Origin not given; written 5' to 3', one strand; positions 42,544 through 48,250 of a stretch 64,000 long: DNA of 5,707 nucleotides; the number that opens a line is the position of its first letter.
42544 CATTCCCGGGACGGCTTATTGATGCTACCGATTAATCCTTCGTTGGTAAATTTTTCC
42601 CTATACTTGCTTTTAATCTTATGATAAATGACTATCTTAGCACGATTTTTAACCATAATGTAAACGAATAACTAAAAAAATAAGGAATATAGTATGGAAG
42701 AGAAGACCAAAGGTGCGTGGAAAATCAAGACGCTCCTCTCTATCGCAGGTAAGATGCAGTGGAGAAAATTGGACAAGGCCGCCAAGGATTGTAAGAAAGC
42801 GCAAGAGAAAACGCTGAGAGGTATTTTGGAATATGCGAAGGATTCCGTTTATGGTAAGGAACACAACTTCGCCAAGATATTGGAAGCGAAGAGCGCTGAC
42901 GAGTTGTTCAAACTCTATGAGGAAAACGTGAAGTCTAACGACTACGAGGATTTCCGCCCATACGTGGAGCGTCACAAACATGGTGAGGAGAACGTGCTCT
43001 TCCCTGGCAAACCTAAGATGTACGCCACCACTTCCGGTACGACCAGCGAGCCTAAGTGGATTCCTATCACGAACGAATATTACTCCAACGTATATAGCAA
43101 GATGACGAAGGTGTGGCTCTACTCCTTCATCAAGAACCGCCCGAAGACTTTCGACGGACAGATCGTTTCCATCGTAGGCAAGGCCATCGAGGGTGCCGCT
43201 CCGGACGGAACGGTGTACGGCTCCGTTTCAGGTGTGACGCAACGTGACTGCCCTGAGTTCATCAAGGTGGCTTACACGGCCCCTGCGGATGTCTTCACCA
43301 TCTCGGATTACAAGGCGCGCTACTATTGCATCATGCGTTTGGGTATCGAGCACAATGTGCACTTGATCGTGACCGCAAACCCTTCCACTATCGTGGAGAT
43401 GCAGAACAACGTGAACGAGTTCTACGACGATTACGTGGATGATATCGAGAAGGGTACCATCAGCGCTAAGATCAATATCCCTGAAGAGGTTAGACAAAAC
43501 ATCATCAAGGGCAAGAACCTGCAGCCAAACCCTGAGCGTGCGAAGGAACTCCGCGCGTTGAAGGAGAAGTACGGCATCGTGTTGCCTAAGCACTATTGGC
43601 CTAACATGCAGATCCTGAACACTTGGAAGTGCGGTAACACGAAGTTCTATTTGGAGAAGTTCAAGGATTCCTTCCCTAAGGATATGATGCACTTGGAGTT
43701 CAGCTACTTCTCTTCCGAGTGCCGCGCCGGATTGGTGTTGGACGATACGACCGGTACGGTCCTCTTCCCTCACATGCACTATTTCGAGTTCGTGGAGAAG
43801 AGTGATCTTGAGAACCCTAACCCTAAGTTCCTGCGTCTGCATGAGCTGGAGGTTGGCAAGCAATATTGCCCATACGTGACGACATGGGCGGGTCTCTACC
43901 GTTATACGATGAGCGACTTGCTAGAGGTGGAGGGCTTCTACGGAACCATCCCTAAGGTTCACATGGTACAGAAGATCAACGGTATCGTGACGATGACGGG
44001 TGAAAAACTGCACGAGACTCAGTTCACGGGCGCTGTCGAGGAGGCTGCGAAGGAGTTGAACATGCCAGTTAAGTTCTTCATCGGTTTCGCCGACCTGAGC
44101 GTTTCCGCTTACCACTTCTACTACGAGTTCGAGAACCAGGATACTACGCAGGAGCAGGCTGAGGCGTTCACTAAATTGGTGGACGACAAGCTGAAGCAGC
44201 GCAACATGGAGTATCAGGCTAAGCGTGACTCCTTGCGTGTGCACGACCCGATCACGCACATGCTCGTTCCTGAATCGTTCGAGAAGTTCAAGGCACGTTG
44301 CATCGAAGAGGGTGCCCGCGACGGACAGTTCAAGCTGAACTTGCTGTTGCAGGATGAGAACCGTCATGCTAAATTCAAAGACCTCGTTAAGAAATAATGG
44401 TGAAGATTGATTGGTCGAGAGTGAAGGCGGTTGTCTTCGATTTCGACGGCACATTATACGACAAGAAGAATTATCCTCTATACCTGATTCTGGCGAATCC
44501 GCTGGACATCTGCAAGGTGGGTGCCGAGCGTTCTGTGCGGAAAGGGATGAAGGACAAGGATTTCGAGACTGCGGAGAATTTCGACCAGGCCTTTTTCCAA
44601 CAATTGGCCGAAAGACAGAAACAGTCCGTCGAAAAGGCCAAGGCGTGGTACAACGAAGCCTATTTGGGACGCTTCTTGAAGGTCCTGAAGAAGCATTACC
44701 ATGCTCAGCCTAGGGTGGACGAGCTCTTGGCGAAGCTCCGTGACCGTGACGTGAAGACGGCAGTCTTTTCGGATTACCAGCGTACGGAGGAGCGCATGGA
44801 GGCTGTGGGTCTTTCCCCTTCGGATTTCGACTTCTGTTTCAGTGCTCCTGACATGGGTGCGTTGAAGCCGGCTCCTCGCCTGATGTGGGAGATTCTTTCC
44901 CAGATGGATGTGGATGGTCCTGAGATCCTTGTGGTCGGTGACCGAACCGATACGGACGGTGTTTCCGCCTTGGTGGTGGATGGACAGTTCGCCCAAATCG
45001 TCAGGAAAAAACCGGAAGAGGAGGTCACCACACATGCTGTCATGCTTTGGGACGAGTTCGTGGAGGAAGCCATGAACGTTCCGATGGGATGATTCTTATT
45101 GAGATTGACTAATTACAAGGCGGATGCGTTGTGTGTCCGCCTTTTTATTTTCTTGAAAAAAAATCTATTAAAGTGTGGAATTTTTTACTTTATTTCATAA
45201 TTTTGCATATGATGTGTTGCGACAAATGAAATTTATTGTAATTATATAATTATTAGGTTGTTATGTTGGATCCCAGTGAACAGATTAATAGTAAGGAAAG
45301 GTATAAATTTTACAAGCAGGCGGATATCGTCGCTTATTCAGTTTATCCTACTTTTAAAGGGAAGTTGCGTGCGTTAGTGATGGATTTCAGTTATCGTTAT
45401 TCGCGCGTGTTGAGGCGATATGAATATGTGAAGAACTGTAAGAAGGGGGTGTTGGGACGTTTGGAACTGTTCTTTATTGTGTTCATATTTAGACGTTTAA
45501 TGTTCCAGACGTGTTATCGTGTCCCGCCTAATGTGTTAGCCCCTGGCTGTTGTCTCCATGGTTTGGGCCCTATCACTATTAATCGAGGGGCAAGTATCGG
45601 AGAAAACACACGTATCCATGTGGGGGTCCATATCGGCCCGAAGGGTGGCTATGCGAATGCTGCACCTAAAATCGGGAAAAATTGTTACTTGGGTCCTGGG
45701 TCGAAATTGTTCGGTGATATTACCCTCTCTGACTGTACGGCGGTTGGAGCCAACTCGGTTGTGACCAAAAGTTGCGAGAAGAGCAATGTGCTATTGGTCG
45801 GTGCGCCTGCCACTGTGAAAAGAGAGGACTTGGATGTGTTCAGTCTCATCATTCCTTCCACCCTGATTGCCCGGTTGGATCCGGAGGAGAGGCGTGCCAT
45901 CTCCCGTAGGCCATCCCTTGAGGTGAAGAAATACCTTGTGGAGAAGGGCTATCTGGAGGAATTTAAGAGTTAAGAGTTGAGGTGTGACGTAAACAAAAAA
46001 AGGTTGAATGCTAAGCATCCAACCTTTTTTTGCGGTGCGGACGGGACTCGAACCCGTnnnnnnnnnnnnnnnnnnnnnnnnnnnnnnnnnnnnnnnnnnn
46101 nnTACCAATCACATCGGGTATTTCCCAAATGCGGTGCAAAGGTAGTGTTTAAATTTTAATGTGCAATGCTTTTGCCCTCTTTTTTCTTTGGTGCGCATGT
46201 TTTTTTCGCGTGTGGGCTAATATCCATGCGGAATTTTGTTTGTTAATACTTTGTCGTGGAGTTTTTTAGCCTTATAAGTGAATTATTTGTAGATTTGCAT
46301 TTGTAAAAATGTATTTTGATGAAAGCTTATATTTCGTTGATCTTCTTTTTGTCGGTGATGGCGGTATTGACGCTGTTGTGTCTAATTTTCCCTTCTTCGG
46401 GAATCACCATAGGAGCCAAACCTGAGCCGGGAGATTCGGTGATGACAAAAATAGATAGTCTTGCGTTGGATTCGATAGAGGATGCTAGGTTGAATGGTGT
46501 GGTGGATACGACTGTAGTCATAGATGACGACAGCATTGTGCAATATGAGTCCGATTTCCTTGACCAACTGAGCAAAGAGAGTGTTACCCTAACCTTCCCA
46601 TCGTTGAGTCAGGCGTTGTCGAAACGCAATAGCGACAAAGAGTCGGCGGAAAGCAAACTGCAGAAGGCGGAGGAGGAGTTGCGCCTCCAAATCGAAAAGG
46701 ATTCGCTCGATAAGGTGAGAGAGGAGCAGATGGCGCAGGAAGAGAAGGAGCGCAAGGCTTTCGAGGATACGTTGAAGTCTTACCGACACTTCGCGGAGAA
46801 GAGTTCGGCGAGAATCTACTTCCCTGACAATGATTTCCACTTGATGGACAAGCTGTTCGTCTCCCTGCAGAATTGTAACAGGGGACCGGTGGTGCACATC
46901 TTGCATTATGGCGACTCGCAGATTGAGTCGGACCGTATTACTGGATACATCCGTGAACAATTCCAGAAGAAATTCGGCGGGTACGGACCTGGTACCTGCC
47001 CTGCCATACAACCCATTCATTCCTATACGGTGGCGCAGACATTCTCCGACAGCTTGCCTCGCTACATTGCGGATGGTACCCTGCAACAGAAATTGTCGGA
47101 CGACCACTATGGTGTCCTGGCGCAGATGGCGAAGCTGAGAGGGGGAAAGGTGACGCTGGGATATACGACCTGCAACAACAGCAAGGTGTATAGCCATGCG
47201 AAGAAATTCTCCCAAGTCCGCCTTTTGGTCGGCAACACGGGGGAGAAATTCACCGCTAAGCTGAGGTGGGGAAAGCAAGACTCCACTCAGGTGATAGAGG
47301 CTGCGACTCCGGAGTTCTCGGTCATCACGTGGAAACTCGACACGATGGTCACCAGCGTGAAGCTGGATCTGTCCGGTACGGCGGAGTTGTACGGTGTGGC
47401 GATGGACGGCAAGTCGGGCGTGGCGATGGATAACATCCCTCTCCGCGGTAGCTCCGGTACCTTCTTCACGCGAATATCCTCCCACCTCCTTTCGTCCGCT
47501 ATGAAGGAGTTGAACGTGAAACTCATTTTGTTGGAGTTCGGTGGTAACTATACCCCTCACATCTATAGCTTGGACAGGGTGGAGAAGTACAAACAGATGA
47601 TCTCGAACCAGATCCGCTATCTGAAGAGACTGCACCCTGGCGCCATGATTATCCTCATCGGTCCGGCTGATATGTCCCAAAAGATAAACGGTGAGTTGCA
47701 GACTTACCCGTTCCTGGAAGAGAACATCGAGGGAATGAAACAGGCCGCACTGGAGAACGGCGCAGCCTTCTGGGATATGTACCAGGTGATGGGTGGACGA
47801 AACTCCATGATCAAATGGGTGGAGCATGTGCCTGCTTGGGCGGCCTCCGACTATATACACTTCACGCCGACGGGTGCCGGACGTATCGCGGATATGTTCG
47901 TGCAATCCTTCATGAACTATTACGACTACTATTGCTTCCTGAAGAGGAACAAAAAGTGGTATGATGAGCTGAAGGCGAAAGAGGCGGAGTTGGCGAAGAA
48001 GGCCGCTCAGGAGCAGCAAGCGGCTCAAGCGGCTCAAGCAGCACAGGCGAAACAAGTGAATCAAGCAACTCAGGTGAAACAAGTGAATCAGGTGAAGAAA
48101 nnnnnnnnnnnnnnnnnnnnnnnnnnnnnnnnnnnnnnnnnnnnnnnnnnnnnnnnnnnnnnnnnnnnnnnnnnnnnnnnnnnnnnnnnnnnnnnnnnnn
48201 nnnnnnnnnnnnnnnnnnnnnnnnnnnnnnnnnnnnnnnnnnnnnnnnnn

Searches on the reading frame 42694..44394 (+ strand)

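Call 22: search_protein_families(library=pfam, proteins=[window:42694-44394:+], max_evalue=0.0001)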
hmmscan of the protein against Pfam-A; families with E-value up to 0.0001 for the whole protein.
window:42694-44394:+ (567 aa): 3 families
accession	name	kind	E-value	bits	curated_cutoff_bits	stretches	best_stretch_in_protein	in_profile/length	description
PF03321.19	GH3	-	9.5e-73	245.5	23.6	1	24-330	3-302/304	GH3 family N-terminal domain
PF23571.1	GH3_M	-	3.9e-22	78.6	23.6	1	356-427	2-75/75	GH3 family central domain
PF23572.1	GH3_C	-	6.1e-20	72.5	23.6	1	443-555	2-118/119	GH3 family C-terminal domain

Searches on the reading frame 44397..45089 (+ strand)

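Call 22: search_protein_families(library=pfam, proteins=[window:44397-45089:+], max_evalue=0.0001)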
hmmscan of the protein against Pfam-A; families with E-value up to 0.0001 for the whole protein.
window:44397-45089:+ (231 aa): 3 families
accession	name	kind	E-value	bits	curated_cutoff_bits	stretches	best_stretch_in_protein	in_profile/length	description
PF00702.32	Hydrolase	-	2.7e-14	54.4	26.4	1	9-187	1-183/191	haloacid dehalogenase-like hydrolase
PF13419.12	HAD_2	-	6.7e-14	52.8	23.8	1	12-191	1-168/178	Haloacid dehalogenase-like hydrolase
PF12710.13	HAD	-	3.5e-05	24.8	27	1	12-103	1-100/189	haloacid dehalogenase-like hydrolase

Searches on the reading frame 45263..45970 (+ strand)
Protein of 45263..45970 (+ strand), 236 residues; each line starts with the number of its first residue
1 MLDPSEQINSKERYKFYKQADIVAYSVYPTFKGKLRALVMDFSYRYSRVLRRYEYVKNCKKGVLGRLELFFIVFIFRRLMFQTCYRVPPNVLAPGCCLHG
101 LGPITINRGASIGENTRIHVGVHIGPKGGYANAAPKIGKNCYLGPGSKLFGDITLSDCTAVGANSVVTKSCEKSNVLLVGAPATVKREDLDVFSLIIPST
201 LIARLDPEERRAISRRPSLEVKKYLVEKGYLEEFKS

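Call 22: search_protein_families(library=pfam, proteins=[window:45263-45970:+], max_evalue=0.0001)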
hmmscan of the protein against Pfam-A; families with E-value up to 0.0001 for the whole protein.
window:45263-45970:+ (236 aa): 1 family
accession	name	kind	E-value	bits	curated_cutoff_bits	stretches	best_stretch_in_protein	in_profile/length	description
PF00132.30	Hexapep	-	1.1e-07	31.7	27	0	135-169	2-36/36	Bacterial transferase hexapeptide (six repeats)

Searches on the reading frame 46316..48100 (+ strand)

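Call 22: search_protein_families(library=pfam, proteins=[window:46316-48100:+], max_evalue=0.0001)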
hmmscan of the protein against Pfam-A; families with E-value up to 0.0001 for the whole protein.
window:46316-48100:+ (595 aa): 1 family
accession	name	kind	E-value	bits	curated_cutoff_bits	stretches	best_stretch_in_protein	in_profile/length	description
PF13472.12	Lipase_GDSL_2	-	1.2e-06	29.6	32.9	1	389-521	53-176/178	GDSL-like Lipase/Acylhydrolase family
